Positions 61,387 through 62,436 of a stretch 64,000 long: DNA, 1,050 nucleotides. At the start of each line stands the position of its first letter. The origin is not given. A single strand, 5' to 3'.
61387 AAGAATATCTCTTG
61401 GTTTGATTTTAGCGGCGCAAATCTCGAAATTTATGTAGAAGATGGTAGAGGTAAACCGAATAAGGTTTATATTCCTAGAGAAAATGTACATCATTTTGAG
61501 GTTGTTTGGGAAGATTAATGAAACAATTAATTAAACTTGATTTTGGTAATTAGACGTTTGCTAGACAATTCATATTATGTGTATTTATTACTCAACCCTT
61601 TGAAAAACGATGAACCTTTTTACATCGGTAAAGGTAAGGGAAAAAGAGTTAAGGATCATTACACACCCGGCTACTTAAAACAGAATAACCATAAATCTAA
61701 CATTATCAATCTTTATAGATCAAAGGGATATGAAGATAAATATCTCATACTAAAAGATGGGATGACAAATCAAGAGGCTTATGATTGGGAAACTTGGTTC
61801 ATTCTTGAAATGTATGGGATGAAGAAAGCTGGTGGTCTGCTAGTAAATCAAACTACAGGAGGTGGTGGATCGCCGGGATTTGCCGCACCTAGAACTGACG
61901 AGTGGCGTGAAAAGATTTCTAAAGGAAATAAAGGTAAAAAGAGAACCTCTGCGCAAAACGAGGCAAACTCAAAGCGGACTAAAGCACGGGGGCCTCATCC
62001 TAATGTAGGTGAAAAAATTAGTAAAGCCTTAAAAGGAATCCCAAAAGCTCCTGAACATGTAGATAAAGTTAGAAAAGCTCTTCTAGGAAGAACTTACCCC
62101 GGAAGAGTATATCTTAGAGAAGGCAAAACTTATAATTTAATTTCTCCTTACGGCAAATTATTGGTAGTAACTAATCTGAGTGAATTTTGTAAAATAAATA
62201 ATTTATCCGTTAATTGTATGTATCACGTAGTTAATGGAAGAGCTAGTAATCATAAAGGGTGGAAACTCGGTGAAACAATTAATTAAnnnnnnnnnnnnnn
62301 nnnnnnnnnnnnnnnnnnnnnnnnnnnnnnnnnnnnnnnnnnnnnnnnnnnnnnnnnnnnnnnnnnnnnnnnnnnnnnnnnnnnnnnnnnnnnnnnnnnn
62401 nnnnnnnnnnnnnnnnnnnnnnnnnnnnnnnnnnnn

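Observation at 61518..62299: GIY-YIG homing endonuclease inserted into the 5' end of a nucleotidyltransferase gene, with target-site duplication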

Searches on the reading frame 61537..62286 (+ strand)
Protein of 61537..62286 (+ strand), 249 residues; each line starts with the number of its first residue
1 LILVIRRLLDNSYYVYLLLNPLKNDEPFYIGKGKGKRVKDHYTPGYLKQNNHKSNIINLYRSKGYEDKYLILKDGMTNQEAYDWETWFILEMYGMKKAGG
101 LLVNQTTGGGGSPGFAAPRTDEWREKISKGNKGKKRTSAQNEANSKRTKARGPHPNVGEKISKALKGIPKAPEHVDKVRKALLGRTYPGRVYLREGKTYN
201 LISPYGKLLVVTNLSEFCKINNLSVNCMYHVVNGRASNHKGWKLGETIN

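Call 5: search_protein_families(library=pfam, proteins=[window:61537-62286:+], max_evalue=0.01)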
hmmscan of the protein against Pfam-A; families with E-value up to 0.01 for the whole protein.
window:61537-62286:+ (249 aa): 1 family
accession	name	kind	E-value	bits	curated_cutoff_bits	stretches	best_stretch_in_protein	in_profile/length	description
PF22945.2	LEM-3_GIY-YIG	-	0.0039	17.6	27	0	28-89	28-93/151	LEM-3-like GIY-YIG domain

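Call 8: find_related_loci(query=window:61558-62286:+, collection=viral_contigs, flank=4000)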
Query window:61558-62286:+ (242 aa) in viral_contigs; peptide patterns used: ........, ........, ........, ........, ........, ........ (x = any residue, [..] = any of these).
23 stretches matched a pattern; 4 encode a relative of the query (tblastn E <= 1e-3); 4 distinct loci.
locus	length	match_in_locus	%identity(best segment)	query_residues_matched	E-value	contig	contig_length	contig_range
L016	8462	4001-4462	34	5-130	3e-9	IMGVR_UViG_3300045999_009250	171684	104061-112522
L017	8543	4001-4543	30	4-174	5e-9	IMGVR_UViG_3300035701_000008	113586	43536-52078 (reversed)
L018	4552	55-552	30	6-160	2e-5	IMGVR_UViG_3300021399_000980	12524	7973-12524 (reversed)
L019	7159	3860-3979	43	95-134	6e-5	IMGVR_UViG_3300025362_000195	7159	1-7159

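Call 18: find_homologous_proteins(query=window:61558-62286:+, max_evalue=0.00001)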
Query window:61558-62286:+ (242 aa): 17 proteins with E <= 0.00001 among 464 candidates.
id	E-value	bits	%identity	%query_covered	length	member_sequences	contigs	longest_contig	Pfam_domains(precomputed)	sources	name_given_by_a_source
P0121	8.7e-157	538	100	97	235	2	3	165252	-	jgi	jgi:hypothetical protein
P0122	1.2e-83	299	57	98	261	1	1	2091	PF07460.17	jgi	jgi:hypothetical protein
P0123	6.2e-52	195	43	95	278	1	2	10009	PF07460.17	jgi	jgi:hypothetical protein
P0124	1.0e-14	73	33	71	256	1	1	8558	-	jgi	jgi:hypothetical protein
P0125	5.2e-13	67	35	96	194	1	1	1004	-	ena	-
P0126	2.2e-11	62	37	52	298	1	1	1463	PF07460.17,PF22945.3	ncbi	-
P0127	4.1e-11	61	36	64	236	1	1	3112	-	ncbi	-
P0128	2.8e-10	58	34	76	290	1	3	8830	PF07460.17,PF22945.3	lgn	-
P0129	2.0e-9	55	29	97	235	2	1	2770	PF22945.3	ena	-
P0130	2.2e-9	55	34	73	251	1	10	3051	PF07460.17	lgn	-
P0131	4.8e-9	54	35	50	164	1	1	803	PF22945.3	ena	-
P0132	9.1e-9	53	37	71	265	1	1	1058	-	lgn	-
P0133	6.8e-7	47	28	83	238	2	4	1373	PF07460.17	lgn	-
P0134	7.2e-7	47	39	48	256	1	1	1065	PF22945.3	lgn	-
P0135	1.1e-6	46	38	43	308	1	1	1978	PF22945.3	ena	-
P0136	1.5e-6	46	37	44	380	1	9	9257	PF22945.3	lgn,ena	-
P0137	3.7e-6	45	26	96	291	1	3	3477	PF22945.3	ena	-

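Call 19: find_encoding_contigs(protein=P0121, flank=4000, max_places=10)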
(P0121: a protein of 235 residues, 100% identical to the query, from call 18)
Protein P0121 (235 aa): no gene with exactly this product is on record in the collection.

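Call 20: find_encoding_contigs(protein=P0122, flank=5000, max_places=6)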
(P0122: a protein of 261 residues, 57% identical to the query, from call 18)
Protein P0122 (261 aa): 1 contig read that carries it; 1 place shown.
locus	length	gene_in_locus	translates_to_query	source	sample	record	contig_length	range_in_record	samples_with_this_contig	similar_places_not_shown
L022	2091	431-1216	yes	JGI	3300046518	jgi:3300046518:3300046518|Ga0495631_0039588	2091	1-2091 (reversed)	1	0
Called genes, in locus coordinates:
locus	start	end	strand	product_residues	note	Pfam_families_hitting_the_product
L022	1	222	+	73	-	?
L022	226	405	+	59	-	-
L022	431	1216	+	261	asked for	PF07460:NUMOD3 (faint)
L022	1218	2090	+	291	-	?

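Call 21: find_encoding_contigs(protein=P0123, flank=5000, max_places=6)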
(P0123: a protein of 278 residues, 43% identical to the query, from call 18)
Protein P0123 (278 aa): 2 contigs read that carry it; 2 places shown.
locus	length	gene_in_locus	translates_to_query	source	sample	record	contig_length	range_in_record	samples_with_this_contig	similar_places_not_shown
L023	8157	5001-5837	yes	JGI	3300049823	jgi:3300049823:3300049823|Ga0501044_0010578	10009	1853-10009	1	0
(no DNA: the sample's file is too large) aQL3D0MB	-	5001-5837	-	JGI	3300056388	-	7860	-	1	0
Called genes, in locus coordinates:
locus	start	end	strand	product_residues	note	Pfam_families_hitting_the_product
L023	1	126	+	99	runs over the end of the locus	-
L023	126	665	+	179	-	-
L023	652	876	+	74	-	-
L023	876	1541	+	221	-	-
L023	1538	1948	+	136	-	-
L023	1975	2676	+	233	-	PF00149:Metallophos, PF12850:Metallophos_2 (faint)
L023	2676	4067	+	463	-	PF01139:RtcB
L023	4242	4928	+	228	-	-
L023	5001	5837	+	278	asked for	PF07460:NUMOD3 (faint)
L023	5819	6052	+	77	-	-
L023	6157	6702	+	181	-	PF13328:HD_4, PF01966:HD (weak)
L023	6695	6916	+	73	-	-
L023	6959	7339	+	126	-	-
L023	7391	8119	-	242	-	-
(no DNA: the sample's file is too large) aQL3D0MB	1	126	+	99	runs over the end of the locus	-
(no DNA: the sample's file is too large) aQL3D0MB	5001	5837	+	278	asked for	PF07460:NUMOD3 (faint)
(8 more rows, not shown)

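Call 26: list_cluster_members(proteins=[P0121, P0001])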
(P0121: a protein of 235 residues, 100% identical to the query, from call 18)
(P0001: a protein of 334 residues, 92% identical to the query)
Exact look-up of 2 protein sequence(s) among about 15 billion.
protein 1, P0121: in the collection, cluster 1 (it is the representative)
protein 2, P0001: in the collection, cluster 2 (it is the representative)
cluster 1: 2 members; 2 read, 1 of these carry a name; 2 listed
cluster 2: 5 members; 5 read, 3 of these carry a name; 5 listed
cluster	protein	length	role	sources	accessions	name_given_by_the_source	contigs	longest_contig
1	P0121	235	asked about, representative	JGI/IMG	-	hypothetical protein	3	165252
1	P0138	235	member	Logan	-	-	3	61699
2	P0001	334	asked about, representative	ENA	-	-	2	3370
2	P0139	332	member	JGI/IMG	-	hypothetical protein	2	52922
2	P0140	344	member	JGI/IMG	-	hypothetical protein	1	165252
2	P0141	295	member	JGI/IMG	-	hypothetical protein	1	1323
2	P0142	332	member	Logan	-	-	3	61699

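Call 35: search_protein_families(library=phrogs, proteins=[window:61558-62286:+], max_evalue=0.001)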
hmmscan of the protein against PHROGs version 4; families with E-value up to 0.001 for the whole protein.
window:61558-62286:+ (242 aa): 7 families
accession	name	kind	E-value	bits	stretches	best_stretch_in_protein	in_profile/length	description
phrog_314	-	DNA, RNA and nucleotide metabolism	1.3e-22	81.5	1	6-236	179-386/574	homing endonuclease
phrog_5356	-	unknown function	1.6e-12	48.4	1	5-105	15-112/255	-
phrog_10829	-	unknown function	1.5e-08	35.7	1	6-139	2-118/165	-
phrog_15526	-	unknown function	4.9e-08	34.2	1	5-129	3-110/168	-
phrog_2081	-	DNA, RNA and nucleotide metabolism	4e-07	30.5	1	190-236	201-247/433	HNH endonuclease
phrog_24910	-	unknown function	0.0001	23.1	0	97-140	32-75/169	-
phrog_655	-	DNA, RNA and nucleotide metabolism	0.00033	21.7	1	92-236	137-269/343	homing endonuclease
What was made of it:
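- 61558..62286 (+): Free-standing GIY-YIG/NUMOD3 homing endonuclease gene, 242 aa, TTG start. The last 17 nt overlap the NTase gene. PHROG 314 'homing endonuclease', E 1.3e-22 (call 35).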

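Call 37: search_solved_structures(query=A1, max_evalue=1, show_alignments=1)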
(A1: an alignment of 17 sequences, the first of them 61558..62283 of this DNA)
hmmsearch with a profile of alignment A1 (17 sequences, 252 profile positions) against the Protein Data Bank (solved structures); distinct sequences matched with E-value up to 1: 9.
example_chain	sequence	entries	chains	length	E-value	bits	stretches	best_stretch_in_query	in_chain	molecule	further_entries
9u75_A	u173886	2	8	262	6.6e-16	62.2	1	6-98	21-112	GIY-YIG domain-containing protein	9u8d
9u7u_A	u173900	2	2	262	2.8e-14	56.8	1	6-85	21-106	GIY-YIG domain-containing protein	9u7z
1ycz_A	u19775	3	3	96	0.054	16.6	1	15-86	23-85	UvrABC system protein C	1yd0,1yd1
1yd5_A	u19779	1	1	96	0.061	16.4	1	15-85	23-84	UvrABC system protein C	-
1yd2_A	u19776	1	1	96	0.08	16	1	15-86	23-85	UvrABC system protein C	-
8qma_I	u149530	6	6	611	0.13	15.4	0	99-196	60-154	FLN2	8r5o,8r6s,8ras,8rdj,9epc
1yd3_A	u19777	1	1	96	0.2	14.7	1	15-86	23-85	UvrABC system protein C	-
1yd4_A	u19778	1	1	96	0.57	13.2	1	22-86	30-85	UvrABC system protein C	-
4yf1_A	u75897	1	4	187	0.72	12.9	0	32-73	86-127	Lmo0812 protein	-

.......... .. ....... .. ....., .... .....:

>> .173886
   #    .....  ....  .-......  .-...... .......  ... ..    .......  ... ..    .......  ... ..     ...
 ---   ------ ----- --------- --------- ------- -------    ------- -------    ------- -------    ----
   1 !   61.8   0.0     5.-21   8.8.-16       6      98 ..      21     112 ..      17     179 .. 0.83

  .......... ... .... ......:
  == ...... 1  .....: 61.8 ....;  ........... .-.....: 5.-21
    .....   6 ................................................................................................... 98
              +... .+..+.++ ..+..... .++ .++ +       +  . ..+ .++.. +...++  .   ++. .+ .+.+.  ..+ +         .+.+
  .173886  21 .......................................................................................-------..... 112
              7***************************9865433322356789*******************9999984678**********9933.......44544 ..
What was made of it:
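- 61558..62286 (+): The family profile matches PDB 9u75, a GIY-YIG domain protein, at E 6.6e-16 (call 37).
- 61573..61851 (+): GIY-YIG catalytic domain (aa 6-98): YYVY ... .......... ... E78 ... N97. PDB profile match over positions 6-98 (call 37).
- On GIY-YIG nuclease superfamily: Family profile against PDB: 9u75 'GIY-YIG domain-containing protein' at E 6.6e-16; UvrC only weakly, at E 0.05 (call 37).
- On Transposon-type insertion with target-site duplication: The only gene in the cassette is a GIY-YIG nuclease (calls 35, 37).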

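Call 38: search_dna_similar(query=window:61558-62283:+, collection=phages, mode=protein, max_rows=25, max_evalue=0.001)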
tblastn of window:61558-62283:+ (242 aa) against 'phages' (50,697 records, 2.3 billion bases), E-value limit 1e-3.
Records with a match: 271; places in all: 319; records where one place covers at least 80% of the query: 18.
Best place of each record, by identity: <60% 271.
By first word of the organism name: Vibrio 150; Salmonella 35; Synechococcus 27; Sinorhizobium 7; Klebsiella 7; Erwinia 7; Burkholderia 6; Rhizobium 5; Escherichia 4; Yersinia 3; and 13 more.
By host as written in the record: - 171; Synechococcus sp. MW02 9; Sinorhizobium meliloti 7; Vibrio crassostreae 7; Salmonella enterica subsp. enterica serovar Typhimurium 6; Salmonella enterica 6; Burkholderia cenocepacia 4; Synechoccus sp. 2; and 46 more.
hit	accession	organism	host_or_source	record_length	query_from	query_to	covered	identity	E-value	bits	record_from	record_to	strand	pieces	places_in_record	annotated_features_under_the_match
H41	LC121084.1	Ralstonia phage RSP15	-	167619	2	235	97%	32.0%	2e-22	101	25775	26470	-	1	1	group I intron endonuclease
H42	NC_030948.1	Ralstonia phage RSP15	-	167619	2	235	97%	32.0%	2e-22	101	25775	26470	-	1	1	group I intron endonuclease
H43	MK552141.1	Burkholderia phage BcepSauron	Burkholderia cenocepacia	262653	6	236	95%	31.8%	6e-9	62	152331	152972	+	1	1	hypothetical protein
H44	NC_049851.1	Burkholderia phage BcepSauron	Burkholderia cenocepacia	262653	6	236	95%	31.8%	6e-9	62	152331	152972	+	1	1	hypothetical protein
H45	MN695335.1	Synechococcus phage B23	Synechoccus sp.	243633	3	237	97%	30.3%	5e-15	79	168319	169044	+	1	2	hypothetical protein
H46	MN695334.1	Synechococcus phage B3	Synechoccus sp.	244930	3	237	97%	30.3%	5e-15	79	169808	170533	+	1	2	hypothetical protein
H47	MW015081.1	Synechococcus phage S-SRM01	Synechococcus sp. KCZYC6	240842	5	238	97%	30.1%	3e-15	80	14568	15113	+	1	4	hypothetical protein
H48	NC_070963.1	Synechococcus phage S-SRM01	Synechococcus sp. KCZYC6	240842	5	238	97%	30.1%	3e-15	80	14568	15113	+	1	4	hypothetical protein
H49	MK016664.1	Synechococcus phage S-B68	Synechococcus sp. WH 7803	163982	6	235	95%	28.3%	5e-17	86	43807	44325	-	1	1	hypothetical protein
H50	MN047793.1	Xanthomonas phage Xoo-sp13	Xanthomonas oryzae pv. oryzae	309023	1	238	98%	27.3%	4e-16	83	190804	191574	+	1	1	hypothetical protein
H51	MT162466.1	Synechococcus phage S-N03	Synechococcus sp. MW02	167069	6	237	96%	27.4%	4e-6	53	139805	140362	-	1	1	hypothetical protein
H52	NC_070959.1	Synechococcus phage S-N03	Synechococcus sp. MW02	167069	6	237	96%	27.4%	4e-6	53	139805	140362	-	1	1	hypothetical protein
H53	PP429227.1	Rhizobium phage IG49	Agrobacterium radiobacter PL17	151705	6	236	95%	27.3%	6e-9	62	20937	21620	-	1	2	HNH endonuclease | hypothetical protein | DNA helicase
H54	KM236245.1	Bacillus phage Mater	Bacillus megaterium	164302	2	241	99%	26.3%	1e-6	55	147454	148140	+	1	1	hypothetical protein | RNaseH | ribosome_binding_site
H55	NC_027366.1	Bacillus phage Mater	Bacillus megaterium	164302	2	241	99%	26.3%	1e-6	55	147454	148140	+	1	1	hypothetical protein | Rnase H | ribosome_binding_site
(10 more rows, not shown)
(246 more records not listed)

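Call 52: find_related_loci(query=A2, collection=metagenome_contigs, flank=3000)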
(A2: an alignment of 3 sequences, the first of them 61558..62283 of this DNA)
Query A2 (242 aa) in metagenome_contigs; peptide patterns used: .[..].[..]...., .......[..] (x = any residue, [..] = any of these).
600 stretches matched a pattern (row limit reached: there are more); 281 encode a relative of the query (tblastn E <= 1e-3); the best 80 are kept; 80 distinct loci.
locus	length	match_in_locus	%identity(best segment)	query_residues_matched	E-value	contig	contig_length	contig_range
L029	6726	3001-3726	33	6-235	6e-25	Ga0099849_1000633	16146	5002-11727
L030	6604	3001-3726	33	6-235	6e-25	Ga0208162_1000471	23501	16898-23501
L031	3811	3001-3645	32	6-241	3e-23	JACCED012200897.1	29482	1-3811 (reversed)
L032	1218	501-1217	33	6-232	1e-22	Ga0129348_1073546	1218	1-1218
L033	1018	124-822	32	6-237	2e-22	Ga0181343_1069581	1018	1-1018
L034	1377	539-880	44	6-122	4e-21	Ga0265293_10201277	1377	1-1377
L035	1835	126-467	44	6-122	5e-21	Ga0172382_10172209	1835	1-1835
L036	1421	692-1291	33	5-241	7e-21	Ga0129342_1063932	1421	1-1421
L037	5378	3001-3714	31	4-235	3e-20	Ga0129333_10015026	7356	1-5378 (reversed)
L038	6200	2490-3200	30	2-235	8e-20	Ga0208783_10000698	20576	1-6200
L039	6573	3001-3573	30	4-237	8e-20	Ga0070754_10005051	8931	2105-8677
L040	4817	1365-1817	40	4-160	2e-19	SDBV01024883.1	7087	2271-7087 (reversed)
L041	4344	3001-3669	29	4-237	3e-19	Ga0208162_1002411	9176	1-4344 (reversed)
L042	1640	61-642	29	4-237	6e-18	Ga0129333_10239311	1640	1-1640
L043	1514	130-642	36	1-170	1e-17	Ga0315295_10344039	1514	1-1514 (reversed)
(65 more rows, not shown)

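Call 66: search_protein_families(library=pfam, proteins=[window:61558-62283:+], max_evalue=10)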
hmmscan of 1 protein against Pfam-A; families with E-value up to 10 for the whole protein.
window:61558-62283:+ (242 aa): 3 families
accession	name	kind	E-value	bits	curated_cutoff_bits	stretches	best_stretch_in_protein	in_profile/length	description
PF22945.2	LEM-3_GIY-YIG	-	0.0039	17.6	27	1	21-82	28-93/151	LEM-3-like GIY-YIG domain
PF07460.16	NUMOD3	-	0.011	16.1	20.4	1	113-128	5-20/37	NUMOD3 motif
PF22077.1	C2c1_Nuc-II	-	0.24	11.8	27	1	17-80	14-77/128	CRISPR-associated endonuclease C2c1 Nuc-II domain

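Call 67: search_protein_families(library=pfam, alignment_id=A1, max_evalue=0.01)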
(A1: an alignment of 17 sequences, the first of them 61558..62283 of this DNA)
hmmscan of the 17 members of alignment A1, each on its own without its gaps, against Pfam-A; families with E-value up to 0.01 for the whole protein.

A. member 1, window:61558-62283:+ (242 aa): 1 family
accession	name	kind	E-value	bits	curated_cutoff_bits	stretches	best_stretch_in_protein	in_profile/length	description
PF22945.2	LEM-3_GIY-YIG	-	0.0039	17.6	27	0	21-82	28-93/151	LEM-3-like GIY-YIG domain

B. families by the number of members that match (of 17 scanned): 4 families
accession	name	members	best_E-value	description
PF22945.2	LEM-3_GIY-YIG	11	5.6e-11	LEM-3-like GIY-YIG domain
PF07460.16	NUMOD3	10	1.2e-16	NUMOD3 motif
PF22083.2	I-HmuI_NUMOD-like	1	0.0028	DNA endonuclease I-HmuI-like, NUMOD-like domain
PF20379.3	DUF6674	1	0.0032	Family of unknown function (DUF6674)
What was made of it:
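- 61573..61851 (+): 11 of 17 family members match PF22945 (call 67).
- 61894..61941 (+): NUMOD3-type DNA-binding motif (aa 113-128). A further similar repeat lies near 62008-62032. Pfam NUMOD3 at E 0.011 in this protein (call 66) and in 10 of 17 family members, best E 1.2e-16 (call 67).
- On GIY-YIG nuclease superfamily: 11 of 17 family members hit PF22945, best E 5.6e-11 (call 67).
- On Free-standing homing endonuclease (mobile): NUMOD3 at E 0.011 in this protein, and in 10 of 17 relatives at E down to 1.2e-16 (calls 66, 67).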

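Call 84: find_encoding_contigs(protein=P0142, flank=2500, max_places=10)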
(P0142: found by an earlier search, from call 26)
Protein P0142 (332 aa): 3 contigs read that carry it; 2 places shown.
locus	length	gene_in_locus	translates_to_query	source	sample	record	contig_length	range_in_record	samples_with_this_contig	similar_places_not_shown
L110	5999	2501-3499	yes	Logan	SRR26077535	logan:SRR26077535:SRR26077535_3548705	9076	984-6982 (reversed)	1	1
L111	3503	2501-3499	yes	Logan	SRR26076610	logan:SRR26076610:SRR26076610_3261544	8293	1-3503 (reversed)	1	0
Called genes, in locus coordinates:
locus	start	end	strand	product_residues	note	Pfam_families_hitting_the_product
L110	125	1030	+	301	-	PF16868:NMT1_3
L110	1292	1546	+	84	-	-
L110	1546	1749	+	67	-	-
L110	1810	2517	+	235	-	-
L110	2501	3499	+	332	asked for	PF10127:RlaP (weak)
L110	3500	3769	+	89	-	-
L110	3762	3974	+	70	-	-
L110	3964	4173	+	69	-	-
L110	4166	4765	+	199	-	PF00265:TK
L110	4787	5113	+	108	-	-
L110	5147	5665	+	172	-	PF12917:YfbR-like (faint)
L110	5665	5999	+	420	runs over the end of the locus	PF08740:BCS1_N (weak), PF00004:AAA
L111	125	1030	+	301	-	PF16868:NMT1_3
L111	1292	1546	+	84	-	-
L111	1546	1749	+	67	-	-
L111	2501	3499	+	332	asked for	PF10127:RlaP (weak)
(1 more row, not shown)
